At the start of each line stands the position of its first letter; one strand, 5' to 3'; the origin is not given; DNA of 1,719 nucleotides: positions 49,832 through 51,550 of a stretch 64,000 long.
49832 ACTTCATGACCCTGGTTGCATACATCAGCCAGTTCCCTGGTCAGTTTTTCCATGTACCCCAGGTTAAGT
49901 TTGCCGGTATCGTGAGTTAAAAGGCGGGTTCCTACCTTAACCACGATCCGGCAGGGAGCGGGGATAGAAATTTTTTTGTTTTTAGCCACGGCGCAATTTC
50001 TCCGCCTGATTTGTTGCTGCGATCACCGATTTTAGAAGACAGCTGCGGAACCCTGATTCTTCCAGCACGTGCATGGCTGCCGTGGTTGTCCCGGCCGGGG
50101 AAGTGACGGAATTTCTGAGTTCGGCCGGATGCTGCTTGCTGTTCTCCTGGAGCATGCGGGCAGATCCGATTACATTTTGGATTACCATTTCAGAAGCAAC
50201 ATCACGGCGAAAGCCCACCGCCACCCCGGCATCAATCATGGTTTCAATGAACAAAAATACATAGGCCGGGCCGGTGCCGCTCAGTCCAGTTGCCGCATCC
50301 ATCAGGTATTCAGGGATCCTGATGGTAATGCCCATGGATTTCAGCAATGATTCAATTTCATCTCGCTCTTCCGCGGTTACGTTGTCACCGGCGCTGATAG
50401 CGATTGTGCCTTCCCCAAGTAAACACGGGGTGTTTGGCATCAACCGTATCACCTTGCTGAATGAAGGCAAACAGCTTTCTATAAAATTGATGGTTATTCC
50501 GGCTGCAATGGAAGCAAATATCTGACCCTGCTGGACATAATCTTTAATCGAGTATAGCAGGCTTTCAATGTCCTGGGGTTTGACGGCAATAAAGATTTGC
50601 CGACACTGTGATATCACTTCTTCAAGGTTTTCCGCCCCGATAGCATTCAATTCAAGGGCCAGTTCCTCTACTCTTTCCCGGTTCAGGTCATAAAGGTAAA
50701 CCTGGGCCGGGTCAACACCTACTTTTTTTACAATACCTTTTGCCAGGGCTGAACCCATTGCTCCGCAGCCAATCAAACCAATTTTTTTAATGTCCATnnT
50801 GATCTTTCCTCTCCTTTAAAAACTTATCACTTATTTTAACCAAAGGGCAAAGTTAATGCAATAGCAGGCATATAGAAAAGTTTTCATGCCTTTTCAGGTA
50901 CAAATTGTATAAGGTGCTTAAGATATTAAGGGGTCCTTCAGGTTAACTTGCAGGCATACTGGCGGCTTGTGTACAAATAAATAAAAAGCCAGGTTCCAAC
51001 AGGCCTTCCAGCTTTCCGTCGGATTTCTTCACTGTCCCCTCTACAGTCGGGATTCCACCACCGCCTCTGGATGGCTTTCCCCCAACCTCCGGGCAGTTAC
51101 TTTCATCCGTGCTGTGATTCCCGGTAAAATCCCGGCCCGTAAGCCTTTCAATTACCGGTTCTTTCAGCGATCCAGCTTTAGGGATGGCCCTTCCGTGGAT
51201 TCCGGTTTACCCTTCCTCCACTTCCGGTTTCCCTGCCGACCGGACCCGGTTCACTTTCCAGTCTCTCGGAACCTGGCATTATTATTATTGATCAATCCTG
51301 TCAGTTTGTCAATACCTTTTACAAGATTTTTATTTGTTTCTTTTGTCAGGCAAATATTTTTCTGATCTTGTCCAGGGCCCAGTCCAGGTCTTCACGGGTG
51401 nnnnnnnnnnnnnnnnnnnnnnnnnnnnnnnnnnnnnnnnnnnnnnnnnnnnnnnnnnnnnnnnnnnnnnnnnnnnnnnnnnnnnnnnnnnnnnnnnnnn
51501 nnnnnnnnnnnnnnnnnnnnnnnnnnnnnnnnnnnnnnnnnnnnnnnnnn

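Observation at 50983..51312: Promoter-driven, ~295-nt purine-rich GGA-dense non-coding element closed by a 10-bp long-range helix plus U-tract, between rocD and proC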

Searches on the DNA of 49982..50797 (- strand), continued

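Call 58: search_with_rna_model(model_id=R1, sources=[L071, L072, L073, L074, L075], max_evalue=1, show_alignments=3)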
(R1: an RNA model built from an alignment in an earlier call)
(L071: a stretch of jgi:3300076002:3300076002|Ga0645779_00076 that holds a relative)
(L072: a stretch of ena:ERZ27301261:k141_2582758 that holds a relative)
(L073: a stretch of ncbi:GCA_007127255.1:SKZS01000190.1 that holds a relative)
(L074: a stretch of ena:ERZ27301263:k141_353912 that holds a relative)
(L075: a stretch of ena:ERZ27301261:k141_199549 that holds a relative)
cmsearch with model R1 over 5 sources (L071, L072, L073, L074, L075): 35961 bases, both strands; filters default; matches with E-value up to 1: 8.
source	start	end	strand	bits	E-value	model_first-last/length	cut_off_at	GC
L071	4253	4550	+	239.5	1e-69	1-299/299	no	0.54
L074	6403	6700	+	237.8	3.2e-69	1-299/299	no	0.54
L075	6404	6701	+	237.8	3.2e-69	1-299/299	no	0.54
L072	6178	6473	+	223.7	4.7e-65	1-299/299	no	0.54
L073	6178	6473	+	218.9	1.2e-63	1-299/299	no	0.53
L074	2902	3107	+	10.2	0.037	26-266/299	no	0.38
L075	2902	3107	+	10.2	0.037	26-266/299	no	0.38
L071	5458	5496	+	5.9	0.7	1-299/299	no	0.49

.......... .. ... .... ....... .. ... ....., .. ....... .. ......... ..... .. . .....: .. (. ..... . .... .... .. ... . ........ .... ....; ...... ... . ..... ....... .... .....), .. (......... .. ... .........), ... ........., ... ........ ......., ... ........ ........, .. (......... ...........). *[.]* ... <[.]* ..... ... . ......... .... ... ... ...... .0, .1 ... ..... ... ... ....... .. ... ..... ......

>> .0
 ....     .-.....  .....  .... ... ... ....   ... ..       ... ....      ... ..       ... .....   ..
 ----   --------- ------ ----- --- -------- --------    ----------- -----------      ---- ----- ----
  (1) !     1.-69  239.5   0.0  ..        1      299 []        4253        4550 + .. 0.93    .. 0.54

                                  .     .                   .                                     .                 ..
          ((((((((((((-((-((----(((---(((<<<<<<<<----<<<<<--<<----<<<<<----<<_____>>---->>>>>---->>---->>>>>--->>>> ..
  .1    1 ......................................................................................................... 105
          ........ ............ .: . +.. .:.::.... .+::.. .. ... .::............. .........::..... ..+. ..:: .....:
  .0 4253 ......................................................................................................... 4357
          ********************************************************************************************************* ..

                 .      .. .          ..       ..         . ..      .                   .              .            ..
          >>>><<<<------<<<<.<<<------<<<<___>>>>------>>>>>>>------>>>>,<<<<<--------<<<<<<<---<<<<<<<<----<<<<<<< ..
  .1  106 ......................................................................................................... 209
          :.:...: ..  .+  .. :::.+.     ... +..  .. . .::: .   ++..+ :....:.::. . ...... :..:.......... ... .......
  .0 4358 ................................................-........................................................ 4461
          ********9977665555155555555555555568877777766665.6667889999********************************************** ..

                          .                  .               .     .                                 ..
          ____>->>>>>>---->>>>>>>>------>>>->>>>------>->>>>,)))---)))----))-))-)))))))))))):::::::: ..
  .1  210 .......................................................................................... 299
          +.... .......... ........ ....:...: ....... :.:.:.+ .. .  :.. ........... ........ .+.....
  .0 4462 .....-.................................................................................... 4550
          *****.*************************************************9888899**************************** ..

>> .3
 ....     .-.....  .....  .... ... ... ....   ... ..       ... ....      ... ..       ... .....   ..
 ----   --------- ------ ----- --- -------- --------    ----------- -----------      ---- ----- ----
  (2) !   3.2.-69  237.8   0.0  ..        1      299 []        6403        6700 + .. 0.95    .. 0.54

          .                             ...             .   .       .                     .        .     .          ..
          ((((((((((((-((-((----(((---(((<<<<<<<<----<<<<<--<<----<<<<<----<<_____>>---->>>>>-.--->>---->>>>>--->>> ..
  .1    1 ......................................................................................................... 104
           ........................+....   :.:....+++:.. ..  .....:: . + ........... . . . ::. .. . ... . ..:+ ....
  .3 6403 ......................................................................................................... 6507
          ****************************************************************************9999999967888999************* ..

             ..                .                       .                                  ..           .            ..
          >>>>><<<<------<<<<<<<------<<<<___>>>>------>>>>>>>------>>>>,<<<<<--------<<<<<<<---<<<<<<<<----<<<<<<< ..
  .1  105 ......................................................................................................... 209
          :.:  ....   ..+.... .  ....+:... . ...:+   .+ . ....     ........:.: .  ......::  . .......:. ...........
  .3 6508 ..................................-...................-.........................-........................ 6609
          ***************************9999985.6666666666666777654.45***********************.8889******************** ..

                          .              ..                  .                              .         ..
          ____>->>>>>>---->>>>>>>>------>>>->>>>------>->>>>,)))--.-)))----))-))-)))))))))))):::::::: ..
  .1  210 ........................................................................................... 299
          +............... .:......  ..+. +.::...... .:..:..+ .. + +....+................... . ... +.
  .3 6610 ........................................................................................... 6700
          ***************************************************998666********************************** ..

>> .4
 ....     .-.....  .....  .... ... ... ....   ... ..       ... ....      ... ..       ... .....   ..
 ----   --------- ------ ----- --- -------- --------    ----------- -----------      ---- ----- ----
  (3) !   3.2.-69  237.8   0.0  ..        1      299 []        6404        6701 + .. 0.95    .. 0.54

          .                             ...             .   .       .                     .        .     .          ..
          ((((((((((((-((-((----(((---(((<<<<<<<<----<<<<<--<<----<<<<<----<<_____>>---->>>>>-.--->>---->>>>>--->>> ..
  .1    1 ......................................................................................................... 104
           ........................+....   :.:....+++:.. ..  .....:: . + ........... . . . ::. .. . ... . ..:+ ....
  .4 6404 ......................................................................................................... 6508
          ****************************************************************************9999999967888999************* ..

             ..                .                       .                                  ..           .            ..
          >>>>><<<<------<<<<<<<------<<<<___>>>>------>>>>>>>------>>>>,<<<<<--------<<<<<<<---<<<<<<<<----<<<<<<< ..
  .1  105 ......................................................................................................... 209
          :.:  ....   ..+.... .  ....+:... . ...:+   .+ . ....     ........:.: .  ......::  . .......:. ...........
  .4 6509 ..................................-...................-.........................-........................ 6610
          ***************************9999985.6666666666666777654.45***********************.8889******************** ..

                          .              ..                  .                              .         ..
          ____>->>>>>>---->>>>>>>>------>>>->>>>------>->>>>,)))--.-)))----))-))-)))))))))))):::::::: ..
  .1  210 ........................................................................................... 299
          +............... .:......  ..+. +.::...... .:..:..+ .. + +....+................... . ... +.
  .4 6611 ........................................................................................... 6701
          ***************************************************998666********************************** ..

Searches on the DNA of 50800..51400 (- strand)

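Call 4: search_rna_families(source=window, start=50800, end=51400, threshold=evalue, max_evalue=10, show_alignments=3)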
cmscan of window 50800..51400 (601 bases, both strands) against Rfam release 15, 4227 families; matches with E-value up to 10: 5.
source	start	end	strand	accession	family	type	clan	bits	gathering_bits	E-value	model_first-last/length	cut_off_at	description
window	51288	51377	-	RF04327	snoMe28S-A3420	Gene; snRNA; snoRNA; CD-box;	-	20.7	60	7.7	1-98/98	no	Drosophila C/D box small nucleolar RNA snoMe28S-A3420 family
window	51284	51356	+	RF01289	snoR17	Gene; snRNA; snoRNA; CD-box;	-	20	60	1.8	1-110/110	no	Small nucleolar RNA snoR17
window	51147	51339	-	RF02267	Vax2os1_2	Gene; lncRNA;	-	18.7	55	0.00019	300-466/466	no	Vax2os1 conserved region 2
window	50820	50949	-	RF02052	STnc630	Gene; sRNA;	-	15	55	4.4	1-166/166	no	Enterobacterial sRNA STnc630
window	51181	51239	-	RF02001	group-II-D1D4-3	Intron;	CL00102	13.4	32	3.3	1-170/170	no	Group II catalytic intron D1-D4-3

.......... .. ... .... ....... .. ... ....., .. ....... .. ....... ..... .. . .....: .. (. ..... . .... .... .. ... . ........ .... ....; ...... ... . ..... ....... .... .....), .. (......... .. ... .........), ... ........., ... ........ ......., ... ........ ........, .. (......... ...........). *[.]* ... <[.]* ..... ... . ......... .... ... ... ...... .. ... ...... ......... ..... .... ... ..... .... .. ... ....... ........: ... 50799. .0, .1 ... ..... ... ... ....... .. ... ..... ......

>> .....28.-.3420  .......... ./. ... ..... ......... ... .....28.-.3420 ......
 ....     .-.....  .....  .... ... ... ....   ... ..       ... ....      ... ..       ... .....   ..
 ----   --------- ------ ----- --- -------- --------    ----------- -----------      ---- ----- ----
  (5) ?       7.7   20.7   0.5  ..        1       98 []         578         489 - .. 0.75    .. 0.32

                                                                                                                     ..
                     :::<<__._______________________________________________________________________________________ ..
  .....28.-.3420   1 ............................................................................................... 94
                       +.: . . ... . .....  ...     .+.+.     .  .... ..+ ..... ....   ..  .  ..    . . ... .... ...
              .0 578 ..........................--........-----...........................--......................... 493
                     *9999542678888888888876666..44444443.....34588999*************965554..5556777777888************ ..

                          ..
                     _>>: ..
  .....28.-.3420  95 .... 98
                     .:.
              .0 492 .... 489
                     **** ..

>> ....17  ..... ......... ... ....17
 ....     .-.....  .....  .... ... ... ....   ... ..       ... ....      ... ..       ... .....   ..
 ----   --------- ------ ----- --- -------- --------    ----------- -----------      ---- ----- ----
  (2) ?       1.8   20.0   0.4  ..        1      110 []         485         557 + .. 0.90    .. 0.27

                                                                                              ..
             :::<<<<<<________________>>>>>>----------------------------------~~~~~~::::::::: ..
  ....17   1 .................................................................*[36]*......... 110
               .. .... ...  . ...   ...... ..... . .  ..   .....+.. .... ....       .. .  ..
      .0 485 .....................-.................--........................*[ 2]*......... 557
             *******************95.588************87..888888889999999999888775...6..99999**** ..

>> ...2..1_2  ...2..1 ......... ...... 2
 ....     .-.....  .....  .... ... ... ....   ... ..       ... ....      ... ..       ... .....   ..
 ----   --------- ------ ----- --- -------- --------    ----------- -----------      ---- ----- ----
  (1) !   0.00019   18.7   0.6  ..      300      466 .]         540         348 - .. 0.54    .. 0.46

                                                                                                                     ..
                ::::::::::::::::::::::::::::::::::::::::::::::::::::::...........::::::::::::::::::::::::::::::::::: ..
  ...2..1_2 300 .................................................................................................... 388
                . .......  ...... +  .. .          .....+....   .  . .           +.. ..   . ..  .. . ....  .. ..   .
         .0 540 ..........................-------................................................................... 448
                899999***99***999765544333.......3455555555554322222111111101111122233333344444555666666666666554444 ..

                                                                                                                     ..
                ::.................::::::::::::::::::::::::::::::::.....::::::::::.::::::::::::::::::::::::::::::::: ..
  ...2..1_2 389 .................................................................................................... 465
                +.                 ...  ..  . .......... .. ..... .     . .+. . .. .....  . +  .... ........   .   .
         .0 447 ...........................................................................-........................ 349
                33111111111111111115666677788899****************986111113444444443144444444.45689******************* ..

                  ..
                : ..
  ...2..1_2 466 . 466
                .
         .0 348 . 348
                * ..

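Call 76: search_dna_similar(query=window:50975-51282:-, collection=plasmids, mode=distant, max_rows=5)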
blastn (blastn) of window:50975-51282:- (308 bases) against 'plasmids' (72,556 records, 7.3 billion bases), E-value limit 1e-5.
No match.

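Call 77: search_dna_similar(query=window:50975-51282:-, collection=phages, mode=distant, max_rows=5)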
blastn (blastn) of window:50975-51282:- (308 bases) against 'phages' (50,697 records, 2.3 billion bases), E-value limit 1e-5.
No match.
